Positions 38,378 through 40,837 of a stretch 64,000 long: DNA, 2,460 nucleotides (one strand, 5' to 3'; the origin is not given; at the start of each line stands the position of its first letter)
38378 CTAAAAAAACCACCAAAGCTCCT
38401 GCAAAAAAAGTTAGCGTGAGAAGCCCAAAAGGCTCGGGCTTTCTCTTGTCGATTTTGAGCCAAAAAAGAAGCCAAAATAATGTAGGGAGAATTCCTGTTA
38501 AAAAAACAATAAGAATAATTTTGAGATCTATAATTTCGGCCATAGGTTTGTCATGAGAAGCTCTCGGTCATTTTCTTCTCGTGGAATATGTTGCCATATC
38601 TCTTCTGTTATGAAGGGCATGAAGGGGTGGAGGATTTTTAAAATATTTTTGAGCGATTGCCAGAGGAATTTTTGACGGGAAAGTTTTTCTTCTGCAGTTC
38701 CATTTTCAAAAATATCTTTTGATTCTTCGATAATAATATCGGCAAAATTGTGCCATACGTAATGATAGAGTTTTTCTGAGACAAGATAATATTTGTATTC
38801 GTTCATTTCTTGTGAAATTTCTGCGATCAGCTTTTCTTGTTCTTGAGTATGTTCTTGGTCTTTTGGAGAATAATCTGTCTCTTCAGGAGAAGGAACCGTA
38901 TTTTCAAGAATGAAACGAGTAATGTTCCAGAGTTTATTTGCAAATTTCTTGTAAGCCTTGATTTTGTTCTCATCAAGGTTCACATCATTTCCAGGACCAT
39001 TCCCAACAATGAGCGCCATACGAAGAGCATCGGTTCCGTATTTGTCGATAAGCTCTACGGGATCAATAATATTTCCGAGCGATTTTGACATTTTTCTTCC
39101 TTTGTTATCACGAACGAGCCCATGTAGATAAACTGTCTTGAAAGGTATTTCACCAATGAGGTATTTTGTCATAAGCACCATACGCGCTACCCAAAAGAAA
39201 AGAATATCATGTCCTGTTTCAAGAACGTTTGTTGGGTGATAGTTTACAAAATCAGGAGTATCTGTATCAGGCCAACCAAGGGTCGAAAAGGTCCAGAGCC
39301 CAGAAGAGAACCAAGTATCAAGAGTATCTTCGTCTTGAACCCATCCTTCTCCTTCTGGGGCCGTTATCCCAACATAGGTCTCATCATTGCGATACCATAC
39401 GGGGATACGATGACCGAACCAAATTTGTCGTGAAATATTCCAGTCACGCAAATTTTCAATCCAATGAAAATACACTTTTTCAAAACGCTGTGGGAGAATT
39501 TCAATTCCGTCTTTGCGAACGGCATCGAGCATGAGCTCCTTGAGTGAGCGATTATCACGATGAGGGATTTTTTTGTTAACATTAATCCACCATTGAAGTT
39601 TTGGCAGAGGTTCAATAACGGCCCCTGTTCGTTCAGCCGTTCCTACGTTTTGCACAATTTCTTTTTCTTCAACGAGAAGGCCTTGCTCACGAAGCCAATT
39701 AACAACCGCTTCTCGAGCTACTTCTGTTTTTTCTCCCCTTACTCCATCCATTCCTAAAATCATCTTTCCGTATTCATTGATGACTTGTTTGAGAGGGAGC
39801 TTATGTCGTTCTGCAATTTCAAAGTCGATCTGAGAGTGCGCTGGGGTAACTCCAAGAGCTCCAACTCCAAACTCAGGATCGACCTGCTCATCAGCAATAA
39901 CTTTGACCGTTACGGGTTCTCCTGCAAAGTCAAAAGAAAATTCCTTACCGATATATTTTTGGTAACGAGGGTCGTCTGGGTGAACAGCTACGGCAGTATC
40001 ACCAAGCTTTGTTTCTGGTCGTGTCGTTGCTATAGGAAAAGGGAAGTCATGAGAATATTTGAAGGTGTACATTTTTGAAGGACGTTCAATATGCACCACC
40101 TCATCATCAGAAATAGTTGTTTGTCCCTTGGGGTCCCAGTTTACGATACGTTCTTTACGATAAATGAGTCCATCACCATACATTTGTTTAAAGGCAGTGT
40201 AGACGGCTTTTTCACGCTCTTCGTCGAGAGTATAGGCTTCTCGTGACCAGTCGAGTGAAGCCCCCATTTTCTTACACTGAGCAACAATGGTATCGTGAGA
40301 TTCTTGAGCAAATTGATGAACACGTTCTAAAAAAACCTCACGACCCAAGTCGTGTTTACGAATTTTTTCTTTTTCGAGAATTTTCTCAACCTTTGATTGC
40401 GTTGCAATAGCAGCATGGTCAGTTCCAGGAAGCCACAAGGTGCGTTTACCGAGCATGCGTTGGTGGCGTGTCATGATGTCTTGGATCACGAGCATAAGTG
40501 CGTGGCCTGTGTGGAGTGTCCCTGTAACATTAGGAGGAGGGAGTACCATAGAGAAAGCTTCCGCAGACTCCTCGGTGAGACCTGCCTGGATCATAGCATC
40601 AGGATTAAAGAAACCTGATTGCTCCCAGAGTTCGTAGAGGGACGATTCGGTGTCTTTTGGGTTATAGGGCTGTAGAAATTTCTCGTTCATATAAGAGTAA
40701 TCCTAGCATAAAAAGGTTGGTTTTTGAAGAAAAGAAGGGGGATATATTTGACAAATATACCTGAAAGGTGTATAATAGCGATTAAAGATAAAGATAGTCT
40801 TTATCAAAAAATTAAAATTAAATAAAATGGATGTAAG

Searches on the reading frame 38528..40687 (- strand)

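Call 90: search_protein_families(library=pfam, proteins=[window:38528-40687:-], max_evalue=0.001)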
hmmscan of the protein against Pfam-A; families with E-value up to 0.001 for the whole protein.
window:38528-40687:- (719 aa): 5 families
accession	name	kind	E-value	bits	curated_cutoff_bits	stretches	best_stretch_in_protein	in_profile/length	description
PF00133.28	tRNA-synt_1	-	4e-125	418.3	22.7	2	17-439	2-254/414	tRNA synthetases class I (I, L, M and V)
PF08264.19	Anticodon_1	-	1.2e-23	84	25.1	1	615-718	6-106/148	Anticodon-binding domain of tRNA ligase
PF09334.17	tRNA-synt_1g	-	3.8e-19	69.2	20.1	2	398-588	206-385/391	tRNA synthetases class I (M)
PF13603.12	tRNA-synt_1_2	-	1e-05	25.5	25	1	266-307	103-144/185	Leucyl-tRNA synthetase, editing domain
PF01406.26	tRNA-synt_1e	-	1.6e-05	24.9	27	1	514-576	235-296/301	tRNA synthetases class I (C) catalytic domain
